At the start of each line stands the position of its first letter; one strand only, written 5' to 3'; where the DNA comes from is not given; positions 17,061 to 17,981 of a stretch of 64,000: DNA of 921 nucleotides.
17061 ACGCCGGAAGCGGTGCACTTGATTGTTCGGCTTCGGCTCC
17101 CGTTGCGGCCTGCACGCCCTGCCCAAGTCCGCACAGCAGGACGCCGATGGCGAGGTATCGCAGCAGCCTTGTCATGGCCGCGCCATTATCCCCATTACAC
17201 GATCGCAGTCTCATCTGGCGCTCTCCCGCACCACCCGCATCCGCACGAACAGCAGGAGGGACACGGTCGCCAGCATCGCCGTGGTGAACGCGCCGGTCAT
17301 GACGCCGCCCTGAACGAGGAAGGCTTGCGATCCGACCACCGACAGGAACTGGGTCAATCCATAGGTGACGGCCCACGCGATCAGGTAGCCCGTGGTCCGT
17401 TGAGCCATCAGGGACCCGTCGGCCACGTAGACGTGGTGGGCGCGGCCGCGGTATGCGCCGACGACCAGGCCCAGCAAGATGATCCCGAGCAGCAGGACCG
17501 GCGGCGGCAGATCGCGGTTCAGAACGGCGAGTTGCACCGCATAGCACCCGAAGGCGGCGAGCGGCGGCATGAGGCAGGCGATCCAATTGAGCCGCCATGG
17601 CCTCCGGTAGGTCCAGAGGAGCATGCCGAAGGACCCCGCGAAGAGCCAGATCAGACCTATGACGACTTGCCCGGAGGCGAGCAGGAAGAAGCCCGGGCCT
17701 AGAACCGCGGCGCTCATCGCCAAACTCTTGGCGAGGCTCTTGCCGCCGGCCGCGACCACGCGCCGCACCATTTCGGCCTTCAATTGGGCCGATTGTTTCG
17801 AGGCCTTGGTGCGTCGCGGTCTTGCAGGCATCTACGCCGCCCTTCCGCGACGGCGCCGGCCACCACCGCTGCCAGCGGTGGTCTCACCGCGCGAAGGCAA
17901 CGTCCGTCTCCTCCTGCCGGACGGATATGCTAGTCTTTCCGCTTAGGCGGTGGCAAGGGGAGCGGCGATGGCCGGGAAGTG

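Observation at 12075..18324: Uncharacterised module of a membrane protein, a roughly 1080-aa signal-peptide protein with HubP/FimV/TolA-like architecture, a zinc-ribbon protein with a histone-like AKP tail, a divergent zinc-ribbon membrane protein and a convergent DUF4279-like gene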

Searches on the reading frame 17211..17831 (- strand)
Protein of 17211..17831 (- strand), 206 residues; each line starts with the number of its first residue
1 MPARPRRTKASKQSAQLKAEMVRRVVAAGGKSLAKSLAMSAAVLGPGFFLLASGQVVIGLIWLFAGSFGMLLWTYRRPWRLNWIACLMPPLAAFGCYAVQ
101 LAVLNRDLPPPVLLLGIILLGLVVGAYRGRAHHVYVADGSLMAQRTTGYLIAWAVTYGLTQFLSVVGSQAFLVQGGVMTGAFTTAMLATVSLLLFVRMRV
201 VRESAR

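Call 3: search_protein_families(library=pfam, proteins=[window:17211-17831:-], max_evalue=1)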
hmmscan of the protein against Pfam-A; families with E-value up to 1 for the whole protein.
window:17211-17831:- (206 aa): 0 families

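Call 4: search_protein_families(library=ncbifam, proteins=[window:17211-17831:-], max_evalue=1)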
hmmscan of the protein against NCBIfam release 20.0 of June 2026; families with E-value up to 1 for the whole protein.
window:17211-17831:- (206 aa): 1 family
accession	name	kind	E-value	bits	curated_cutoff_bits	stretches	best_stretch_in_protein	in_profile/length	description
NF046088.1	anchor_EppA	equivalog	0.0094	16.3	90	1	116-155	9-46/58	EPS-associated small membrane protein EppA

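Call 5: search_protein_families(library=padloc, proteins=[window:17211-17831:-], max_evalue=1)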
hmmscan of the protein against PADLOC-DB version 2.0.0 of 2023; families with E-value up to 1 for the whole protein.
window:17211-17831:- (206 aa): 0 families

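Call 6: search_protein_families(library=phrogs, proteins=[window:17211-17831:-], max_evalue=1)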
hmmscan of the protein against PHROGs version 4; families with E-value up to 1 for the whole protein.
window:17211-17831:- (206 aa): 1 family
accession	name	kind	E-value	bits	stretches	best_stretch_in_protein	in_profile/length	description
phrog_30934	-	unknown function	0.78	10.9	0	41-59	13-31/81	-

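Call 25: find_homologous_proteins(query=window:17211-17831:-, max_evalue=0.001)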
Query window:17211-17831:- (206 aa): 3 proteins with E <= 0.001 among 3741 candidates.
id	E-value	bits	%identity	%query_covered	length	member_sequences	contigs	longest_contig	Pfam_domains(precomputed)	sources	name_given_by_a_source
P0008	9.1e-112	390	100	90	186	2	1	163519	-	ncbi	-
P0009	1.2e-49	187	48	90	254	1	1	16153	PF13240.12,PF13248.12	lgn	-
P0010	5.0e-49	185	52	79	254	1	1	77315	PF13240.12,PF13248.12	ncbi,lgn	-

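Call 26: find_encoding_contigs(protein=P0009, flank=9000, max_places=3)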
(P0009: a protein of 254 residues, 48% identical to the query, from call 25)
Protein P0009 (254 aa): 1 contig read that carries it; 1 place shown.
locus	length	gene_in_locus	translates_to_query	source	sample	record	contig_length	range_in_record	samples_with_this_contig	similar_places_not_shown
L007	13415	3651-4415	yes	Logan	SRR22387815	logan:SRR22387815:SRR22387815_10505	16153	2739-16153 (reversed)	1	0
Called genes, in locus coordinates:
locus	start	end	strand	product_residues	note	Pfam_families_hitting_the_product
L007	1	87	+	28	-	?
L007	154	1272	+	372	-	PF00691:OmpA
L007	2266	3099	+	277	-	PF13482:RNase_H_2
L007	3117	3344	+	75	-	-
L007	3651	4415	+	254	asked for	PF13240:Zn_Ribbon_1 (weak), PF13248:Zn_ribbon_3 (weak)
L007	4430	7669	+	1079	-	-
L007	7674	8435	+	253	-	PF13240:Zn_Ribbon_1 (weak)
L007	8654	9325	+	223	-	PF12773:DZR, PF13240:Zn_Ribbon_1, PF13248:Zn_ribbon_3 (weak), PF17032:Zn_ribbon_15 (faint), PF24460:DUF7575 (faint)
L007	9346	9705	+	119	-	-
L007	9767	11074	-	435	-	PF00930:DPPIV_N (faint), PF26549:Tricorn_N (weak), PF26550:Tricorn_2nd, PF07676:PD40 (faint)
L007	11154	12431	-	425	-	PF11796:DUF3323 (weak), PF09983:JetD_C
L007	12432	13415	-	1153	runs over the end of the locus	PF02463:SMC_N, PF13175:AAA_15 (weak), PF13555:AAA_29, PF13558:SbcC_Walker_B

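Call 27: find_encoding_contigs(protein=P0010, flank=9000, max_places=3)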
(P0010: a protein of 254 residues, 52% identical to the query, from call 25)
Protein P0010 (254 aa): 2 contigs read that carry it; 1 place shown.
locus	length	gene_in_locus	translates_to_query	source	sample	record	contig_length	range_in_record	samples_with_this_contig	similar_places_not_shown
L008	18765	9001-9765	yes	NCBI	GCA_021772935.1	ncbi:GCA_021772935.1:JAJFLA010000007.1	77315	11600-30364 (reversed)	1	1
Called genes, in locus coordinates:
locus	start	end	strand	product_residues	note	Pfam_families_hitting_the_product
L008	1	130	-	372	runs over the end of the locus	PF03480:DctP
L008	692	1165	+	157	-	-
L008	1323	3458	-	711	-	-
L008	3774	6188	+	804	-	PF02129:Peptidase_S15 (faint), PF00326:Peptidase_S9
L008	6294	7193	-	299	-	PF02567:PhzC-PhzF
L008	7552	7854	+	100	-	PF13560:HTH_31 (weak), PF01381:HTH_3 (weak)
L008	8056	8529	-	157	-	PF01936:NYN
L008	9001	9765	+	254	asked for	PF13240:Zn_Ribbon_1 (weak), PF13248:Zn_ribbon_3 (faint)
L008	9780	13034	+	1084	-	-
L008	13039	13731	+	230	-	PF13240:Zn_Ribbon_1 (weak)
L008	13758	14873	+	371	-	PF00400:WD40 (weak), PF12894:ANAPC4_WD40 (faint), PF23381:Beta-prop_IFT122_1st, PF23410:Beta-prop_VPS8 (weak), PF23414:Beta-prop_EML_2 (faint), PF24814:WD40_Prp19, PF24817:WD40_WDHD1_1st (weak), PF25174:Beta-prop_THOC3 (weak), +5 more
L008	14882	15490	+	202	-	PF12773:DZR, PF13240:Zn_Ribbon_1 (weak), PF13248:Zn_ribbon_3 (faint), PF17032:Zn_ribbon_15 (faint)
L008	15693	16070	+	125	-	-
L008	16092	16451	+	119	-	-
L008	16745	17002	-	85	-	-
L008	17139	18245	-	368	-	PF13784:Fic_N, PF02661:Fic, PF21248:SoFic-like_C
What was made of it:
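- Defence neighbours were seen only anecdotally: Wadjet next to L007; Fic and NYN near L008 (calls 26, 27).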

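Call 31: search_protein_families(library=pfam, proteins=[L007:4430-7669:+, L008:9780-13034:+, L007:7674-8435:+, L008:13039-13731:+, L007:9346-9705:+], max_evalue=1)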
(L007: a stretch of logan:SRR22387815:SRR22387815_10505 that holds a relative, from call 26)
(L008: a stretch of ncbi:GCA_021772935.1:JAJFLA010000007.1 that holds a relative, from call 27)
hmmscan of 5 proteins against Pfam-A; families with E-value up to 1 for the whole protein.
L007:4430-7669:+ (1079 aa): 1 family
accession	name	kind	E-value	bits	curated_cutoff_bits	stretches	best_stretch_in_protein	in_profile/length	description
PF01841.26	Transglut_core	-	0.0097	16.6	23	1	266-327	31-95/108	Transglutaminase-like superfamily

L008:9780-13034:+ (1084 aa): 0 families

L007:7674-8435:+ (253 aa): 14 families
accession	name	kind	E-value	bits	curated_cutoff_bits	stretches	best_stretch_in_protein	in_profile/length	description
PF13240.11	Zn_Ribbon_1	-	1.6e-07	31.3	25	1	230-251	1-22/23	zinc-ribbon domain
PF12773.13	DZR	-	0.00049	20.6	27.3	1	193-249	9-45/45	Double zinc ribbon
PF13248.11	Zn_ribbon_3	-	0.0013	18.5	27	1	231-250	5-24/26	zinc-ribbon domain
PF17032.10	Zn_ribbon_15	-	0.0033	18.6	28.9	1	222-249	46-73/73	zinc-ribbon family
PF14803.11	Zn_ribbon_Nudix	-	0.0072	16.7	25.6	1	229-240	1-12/34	Nudix N-terminal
PF18912.6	DZR_2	-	0.021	15.1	27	1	222-248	30-55/56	Double zinc ribbon domain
PF24460.1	DUF7575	-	0.025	14.4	28.5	1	231-252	6-27/28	Domain of unknown function (DUF7575)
PF14559.12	TPR_19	-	0.027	15.2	25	1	120-181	7-66/68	Tetratricopeptide repeat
PF11682.14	Zn_ribbon_11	-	0.035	14.2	24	1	226-251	3-27/37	Probable zinc-ribbon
PF14446.12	Prok-RING_1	-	0.17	12.3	29.1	1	228-251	4-29/54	Prokaryotic RING finger family 1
PF04032.22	Rpr2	-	0.27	12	29.3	0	216-243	32-60/90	RNAse P Rpr2/Rpp21/SNM1 subunit domain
PF10083.14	DUF2321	-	0.42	10.7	24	1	222-251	20-46/157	Uncharacterized protein conserved in bacteria (DUF2321)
PF14149.11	YhfH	-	0.5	10.7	27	0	228-238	13-23/37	YhfH-like protein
PF02150.21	Zn_ribbon_RPB9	-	0.68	10.3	25.2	0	229-238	2-11/36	RNA polymerases M/15 Kd subunit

L008:13039-13731:+ (230 aa): 15 families
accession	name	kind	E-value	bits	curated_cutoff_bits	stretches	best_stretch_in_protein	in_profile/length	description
PF13240.11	Zn_Ribbon_1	-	7.6e-07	29.2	25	1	208-228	1-21/23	zinc-ribbon domain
PF12773.13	DZR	-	0.00058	20.4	27.3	1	206-227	12-45/45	Double zinc ribbon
PF13248.11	Zn_ribbon_3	-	0.0017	18.2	27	1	209-230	5-26/26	zinc-ribbon domain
PF17032.10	Zn_ribbon_15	-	0.0033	18.6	28.9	1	202-227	48-73/73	zinc-ribbon family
PF14559.12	TPR_19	-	0.051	14.3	25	1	121-181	8-66/68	Tetratricopeptide repeat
PF24460.1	DUF7575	-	0.061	13.1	28.5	1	209-228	6-25/28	Domain of unknown function (DUF7575)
PF11706.13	zf-CGNR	-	0.13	12.5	24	1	198-217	15-36/44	CGNR zinc finger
PF10083.14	DUF2321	-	0.18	11.9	24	1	197-230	17-47/157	Uncharacterized protein conserved in bacteria (DUF2321)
PF18912.6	DZR_2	-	0.21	11.9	27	1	203-228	18-44/56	Double zinc ribbon domain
PF04032.22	Rpr2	-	0.22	12.2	29.3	1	191-221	30-60/90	RNAse P Rpr2/Rpp21/SNM1 subunit domain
PF14803.11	Zn_ribbon_Nudix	-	0.3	11.5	25.6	0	207-229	1-31/34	Nudix N-terminal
PF14446.12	Prok-RING_1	-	0.36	11.3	29.1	1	205-229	3-29/54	Prokaryotic RING finger family 1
PF13371.12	TPR_9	-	0.39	11.2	35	1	83-137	8-62/73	Tetratricopeptide repeat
PF02150.21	Zn_ribbon_RPB9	-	0.73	10.2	25.2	0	207-216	2-11/36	RNA polymerases M/15 Kd subunit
PF14149.11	YhfH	-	0.85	10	27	0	201-216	8-23/37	YhfH-like protein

L007:9346-9705:+ (119 aa): 1 family
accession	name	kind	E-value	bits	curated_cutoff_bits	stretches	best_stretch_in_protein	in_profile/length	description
PF00487.30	FA_desaturase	-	0.0039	17.4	29.7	1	11-83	159-228/253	Fatty acid desaturase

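Call 39: find_related_loci(query=A3, collection=genome_contigs, flank=10000)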
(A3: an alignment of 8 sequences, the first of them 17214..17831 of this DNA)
Query A3 (206 aa) in genome_contigs; peptide patterns used: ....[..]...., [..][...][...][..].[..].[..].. (x = any residue, [..] = any of these).
46 stretches matched a pattern; 25 encode a relative of the query (tblastn E <= 1e-3); 25 distinct loci.
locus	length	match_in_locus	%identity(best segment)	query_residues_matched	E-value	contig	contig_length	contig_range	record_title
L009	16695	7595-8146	50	18-202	5e-58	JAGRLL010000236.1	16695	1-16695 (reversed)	MAG: Nitratireductor sp. isolate HKST-UBA64 2008_56712, whole genome shotgun sequence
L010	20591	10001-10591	46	6-202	2e-55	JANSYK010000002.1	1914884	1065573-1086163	MAG: Alphaproteobacteria bacterium isolate bin.49 k141_601319_length_1914884_cov_139.9982, whole genome shotgun sequence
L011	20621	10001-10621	46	3-205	5e-55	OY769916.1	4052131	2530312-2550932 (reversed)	MAG: Paracoccaceae bacterium isolate 0eec8381-062d-48a1-8b5c-e49145247478 genome assembly, chromosome: 1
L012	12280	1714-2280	46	18-205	4e-54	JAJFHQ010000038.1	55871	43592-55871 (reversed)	MAG: Hyphomicrobiales bacterium isolate OFTM332 OFTM332_37, whole genome shotgun sequence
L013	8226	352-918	48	18-205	2e-53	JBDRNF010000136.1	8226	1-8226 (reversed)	MAG: Pseudomonadota bacterium isolate MEGAHIT-group-1.874 k141_318280, whole genome shotgun sequence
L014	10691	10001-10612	45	2-202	2e-53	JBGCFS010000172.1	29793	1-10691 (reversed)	MAG: Hyphomicrobiales bacterium isolate SGMAG-15 contig172, whole genome shotgun sequence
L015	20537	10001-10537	49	16-199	4e-52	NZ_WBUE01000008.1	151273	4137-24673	MAG: Hyphomicrobium sp. isolate SB8 contig_73, whole genome shotgun sequence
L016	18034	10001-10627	43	2-204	1e-52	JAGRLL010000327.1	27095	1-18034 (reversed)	MAG: Nitratireductor sp. isolate HKST-UBA64 2008_85482, whole genome shotgun sequence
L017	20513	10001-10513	49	31-202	5e-50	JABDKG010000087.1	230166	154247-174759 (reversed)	MAG: Hellea sp. isolate SS_bin_43 k127_3877812, whole genome shotgun sequence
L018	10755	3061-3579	48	25-197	8e-50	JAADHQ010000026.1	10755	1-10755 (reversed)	MAG: Gammaproteobacteria bacterium isolate M_MetaBat.2 contig-127_10545, whole genome shotgun sequence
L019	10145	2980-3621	47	2-206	1e-49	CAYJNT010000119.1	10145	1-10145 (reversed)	MAG TPA_asm: uncultured Hyphomicrobiales bacterium isolate ERP124720_co1_17 genome assembly, contig: NODE_7675_length_10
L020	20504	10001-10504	49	36-202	1e-48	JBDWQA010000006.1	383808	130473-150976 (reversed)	MAG: Hyphomicrobiales bacterium isolate CI.24.F.A4_463_83 CI_24_F_A4_463_83_000000000006, whole genome shotgun sequence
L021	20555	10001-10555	41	18-202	1e-43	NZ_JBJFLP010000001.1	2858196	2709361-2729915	Erythrobacter sp. GH1-10 contig1, whole genome shotgun sequence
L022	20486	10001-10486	45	43-204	7e-44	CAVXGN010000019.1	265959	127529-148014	MAG: uncultured Alphaproteobacteria bacterium isolate MFD02416.bin.2.216 genome assembly, contig: contig_17063, whole ge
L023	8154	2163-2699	48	23-201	3e-43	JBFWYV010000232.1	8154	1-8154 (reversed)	MAG: Hyphomicrobiaceae bacterium isolate CA_2019_TPBS_172 NODE_33557_length_8154_cov_3.405506_TPBS, whole genome shotgun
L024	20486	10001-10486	52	25-186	3e-43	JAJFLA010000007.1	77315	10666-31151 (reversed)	MAG: Gammaproteobacteria bacterium isolate OFTM312 OFTM312_6, whole genome shotgun sequence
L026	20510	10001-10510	51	31-199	4e-52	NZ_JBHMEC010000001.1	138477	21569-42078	Roseovarius ramblicola strain CECT 9424 platanus_K_25_97_1, whole genome shotgun sequence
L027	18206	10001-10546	43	24-204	3e-40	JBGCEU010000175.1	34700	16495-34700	MAG: Akkermansiaceae bacterium isolate SGMAG-39 contig175, whole genome shotgun sequence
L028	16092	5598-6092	46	31-195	2e-40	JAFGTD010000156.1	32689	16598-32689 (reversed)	MAG: Acidobacteria bacterium isolate Zod_Metabat.95 k87_5825141, whole genome shotgun sequence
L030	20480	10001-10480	42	35-197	9e-33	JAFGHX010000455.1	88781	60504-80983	MAG: Kiritimatiellae bacterium isolate Zod_Metabat.16 k87_13768449, whole genome shotgun sequence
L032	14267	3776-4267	51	29-191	2e-30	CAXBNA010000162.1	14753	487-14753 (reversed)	MAG TPA_asm: uncultured Verrucomicrobiales bacterium isolate ERR2762111_binner123_Refined_32 genome assembly, contig: ER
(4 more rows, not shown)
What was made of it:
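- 6-TM identity to the window is 41-52% whatever the effector type (call 39). Two differently armed copies occur per genome (call 39). The distribution is extremely sparse and phylogenetically scattered (call 39).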

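Call 66: search_protein_families(library=pfam, proteins=[L010:9737-13738:+, L011:9902-13513:+, L012:1444-5043:+, L013:82-3930:+, L015:9770-14041:+, L019:2752-6237:+, L022:9788-15037:+], max_evalue=0.01)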
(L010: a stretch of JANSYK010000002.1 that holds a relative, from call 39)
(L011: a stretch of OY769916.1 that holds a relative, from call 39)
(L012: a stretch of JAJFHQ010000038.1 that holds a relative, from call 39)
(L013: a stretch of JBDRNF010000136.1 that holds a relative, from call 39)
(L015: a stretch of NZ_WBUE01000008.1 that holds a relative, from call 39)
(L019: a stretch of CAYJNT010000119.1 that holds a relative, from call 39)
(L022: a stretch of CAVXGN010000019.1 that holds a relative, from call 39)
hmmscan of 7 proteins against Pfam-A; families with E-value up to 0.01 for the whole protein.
L010:9737-13738:+ (1333 aa): 2 families
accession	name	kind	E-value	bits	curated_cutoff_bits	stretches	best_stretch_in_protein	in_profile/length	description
PF13248.11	Zn_ribbon_3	-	0.0037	17.1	27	1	1-25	2-26/26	zinc-ribbon domain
PF13240.11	Zn_Ribbon_1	-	0.0039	17.4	25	1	4-23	2-21/23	zinc-ribbon domain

L011:9902-13513:+ (1203 aa): 3 families
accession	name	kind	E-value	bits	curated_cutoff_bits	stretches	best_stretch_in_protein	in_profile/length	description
PF13240.11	Zn_Ribbon_1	-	4.2e-06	26.8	25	1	3-22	1-20/23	zinc-ribbon domain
PF24463.1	DUF7577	-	0.0011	19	28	1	4-22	5-23/27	Domain of unknown function (DUF7577)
PF12773.13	DZR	-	0.0019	18.8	27.3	1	4-22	27-45/45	Double zinc ribbon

L012:1444-5043:+ (1199 aa): 2 families
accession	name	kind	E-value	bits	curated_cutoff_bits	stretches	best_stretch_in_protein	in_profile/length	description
PF13240.11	Zn_Ribbon_1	-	0.0005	20.2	25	1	4-23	2-21/23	zinc-ribbon domain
PF12773.13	DZR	-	0.0021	18.6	27.3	1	4-26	1-23/45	Double zinc ribbon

L013:82-3930:+ (1282 aa): 1 family
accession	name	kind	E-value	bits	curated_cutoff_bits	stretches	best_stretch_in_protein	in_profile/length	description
PF13240.11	Zn_Ribbon_1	-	0.00023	21.3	25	1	7-26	2-21/23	zinc-ribbon domain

L015:9770-14041:+ (1423 aa): 4 families
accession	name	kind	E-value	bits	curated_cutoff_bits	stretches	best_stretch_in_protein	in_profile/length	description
PF13240.11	Zn_Ribbon_1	-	2.1e-06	27.8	25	1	16-38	1-23/23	zinc-ribbon domain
PF12773.13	DZR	-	0.00029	21.4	27.3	1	15-35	25-45/45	Double zinc ribbon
PF13248.11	Zn_ribbon_3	-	0.00039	20.2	27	1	17-38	5-26/26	zinc-ribbon domain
PF09297.16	Zn_ribbon_NUD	-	0.0024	18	24.8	0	27-42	2-17/32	NADH pyrophosphatase zinc ribbon domain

L019:2752-6237:+ (1161 aa): 5 families
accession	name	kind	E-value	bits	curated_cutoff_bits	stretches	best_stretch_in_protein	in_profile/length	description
PF13248.11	Zn_ribbon_3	-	1.5e-05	24.7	27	1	37-62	1-26/26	zinc-ribbon domain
PF13240.11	Zn_Ribbon_1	-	1.6e-05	24.9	25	1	40-62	1-23/23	zinc-ribbon domain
PF12773.13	DZR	-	0.00075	20.1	27.3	1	41-60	1-20/45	Double zinc ribbon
PF24460.1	DUF7575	-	0.0021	17.8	28.5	1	39-62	4-27/28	Domain of unknown function (DUF7575)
PF24463.1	DUF7577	-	0.0083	16.2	28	0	40-62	4-26/27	Domain of unknown function (DUF7577)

L022:9788-15037:+ (1749 aa): 2 families
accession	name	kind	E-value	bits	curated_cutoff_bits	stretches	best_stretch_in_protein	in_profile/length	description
PF24460.1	DUF7575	-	0.0023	17.7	28.5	1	4-26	6-28/28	Domain of unknown function (DUF7575)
PF12773.13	DZR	-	0.004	17.7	27.3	1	4-26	1-23/45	Double zinc ribbon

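Call 67: search_protein_families(library=pfam, proteins=[L016:10228-13653:+, L023:1980-5201:+, L026:9629-12844:+, L027:9962-13825:+, L028:5367-9590:+, L030:9449-14782:+, L032:3644-7549:+], max_evalue=0.01)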
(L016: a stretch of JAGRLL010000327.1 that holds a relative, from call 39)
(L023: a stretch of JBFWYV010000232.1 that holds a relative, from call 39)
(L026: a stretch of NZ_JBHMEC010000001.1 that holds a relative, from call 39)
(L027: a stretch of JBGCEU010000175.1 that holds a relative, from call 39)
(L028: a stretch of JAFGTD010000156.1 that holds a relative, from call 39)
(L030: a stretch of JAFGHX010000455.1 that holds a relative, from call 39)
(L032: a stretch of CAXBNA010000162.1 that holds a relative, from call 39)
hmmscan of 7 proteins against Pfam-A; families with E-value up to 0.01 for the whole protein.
L016:10228-13653:+ (1141 aa): 0 families

L023:1980-5201:+ (1073 aa): 4 families
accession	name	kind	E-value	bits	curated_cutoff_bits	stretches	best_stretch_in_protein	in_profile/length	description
PF13240.11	Zn_Ribbon_1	-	0.00027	21.1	25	1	3-23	1-21/23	zinc-ribbon domain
PF12773.13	DZR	-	0.0033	18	27.3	1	4-23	1-20/45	Double zinc ribbon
PF24463.1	DUF7577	-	0.0049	16.9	28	1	3-24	4-25/27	Domain of unknown function (DUF7577)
PF13248.11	Zn_ribbon_3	-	0.0065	16.4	27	0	3-23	4-24/26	zinc-ribbon domain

L026:9629-12844:+ (1071 aa): 3 families
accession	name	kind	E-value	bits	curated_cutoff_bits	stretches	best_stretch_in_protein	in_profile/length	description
PF24463.1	DUF7577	-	0.0011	18.9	28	1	5-29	3-27/27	Domain of unknown function (DUF7577)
PF13240.11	Zn_Ribbon_1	-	0.0035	17.5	25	1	7-27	2-22/23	zinc-ribbon domain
PF13248.11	Zn_ribbon_3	-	0.0069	16.3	27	0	6-26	4-24/26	zinc-ribbon domain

L027:9962-13825:+ (1287 aa): 1 family
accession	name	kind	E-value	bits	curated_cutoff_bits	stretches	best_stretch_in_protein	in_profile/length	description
PF05672.16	MAP7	-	0.0066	16.7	28.5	1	552-633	7-84/153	MAP7 (E-MAP-115) family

L028:5367-9590:+ (1407 aa): 3 families
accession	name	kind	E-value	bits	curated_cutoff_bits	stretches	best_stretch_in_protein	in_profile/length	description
PF13248.11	Zn_ribbon_3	-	0.0014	18.5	27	1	1-21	2-22/26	zinc-ribbon domain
PF13240.11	Zn_Ribbon_1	-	0.0069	16.6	25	0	4-23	2-21/23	zinc-ribbon domain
PF24460.1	DUF7575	-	0.0078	16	28.5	0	2-24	4-26/28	Domain of unknown function (DUF7575)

L030:9449-14782:+ (1777 aa): 0 families

L032:3644-7549:+ (1301 aa): 0 families

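Call 93: find_related_loci(query=A3, collection=viral_contigs, flank=8000)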
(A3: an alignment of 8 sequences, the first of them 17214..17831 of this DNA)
Query A3 (206 aa) in viral_contigs; peptide patterns used: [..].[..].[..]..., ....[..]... (x = any residue, [..] = any of these).
104 stretches matched a pattern, but none encodes a relative of the query by tblastn (E <= 1e-3).
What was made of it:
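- On Phage tape measure or other phage proteins: The 6-TM domain is absent from IMG/VR (call 93).
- Tried and rejected: None carries the 6-TM domain (call 93).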

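Call 99: search_solved_structures(query=A3, max_evalue=10)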
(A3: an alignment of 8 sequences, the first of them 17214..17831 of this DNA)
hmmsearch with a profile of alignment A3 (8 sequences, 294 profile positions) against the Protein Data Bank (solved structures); distinct sequences matched with E-value up to 10: 10.
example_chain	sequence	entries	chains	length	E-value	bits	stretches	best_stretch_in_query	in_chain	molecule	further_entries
5a8i_A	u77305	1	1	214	0.0038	20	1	3-72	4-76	ARNA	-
8s05_C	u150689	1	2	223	0.0047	19.7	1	3-72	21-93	Conserved protein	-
9qtr_i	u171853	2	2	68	0.43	13.3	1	3-38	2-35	Conserved protein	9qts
6u8y_G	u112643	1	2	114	0.7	12.6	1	230-275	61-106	Monovalent cation/H+ antiporter subunit C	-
7xtg_E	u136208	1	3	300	3.9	10.1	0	158-195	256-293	Mannose permease IID component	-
7xno_Z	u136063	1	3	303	4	10.1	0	158-195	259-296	Mannose permease IID component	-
9i1i_A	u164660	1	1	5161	5.6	9.6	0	3-92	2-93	E3 ubiquitin-protein ligase RNF213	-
7oik_A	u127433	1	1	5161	5.6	9.6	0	3-92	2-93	E3 ubiquitin-protein ligase RNF213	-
9umg_F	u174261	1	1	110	7.8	9.2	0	104-143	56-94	Vacuole transporter chaperone complex subunit 5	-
7vlx_Z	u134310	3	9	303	8.5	9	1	159-195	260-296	PTS mannose family transporter subunit IID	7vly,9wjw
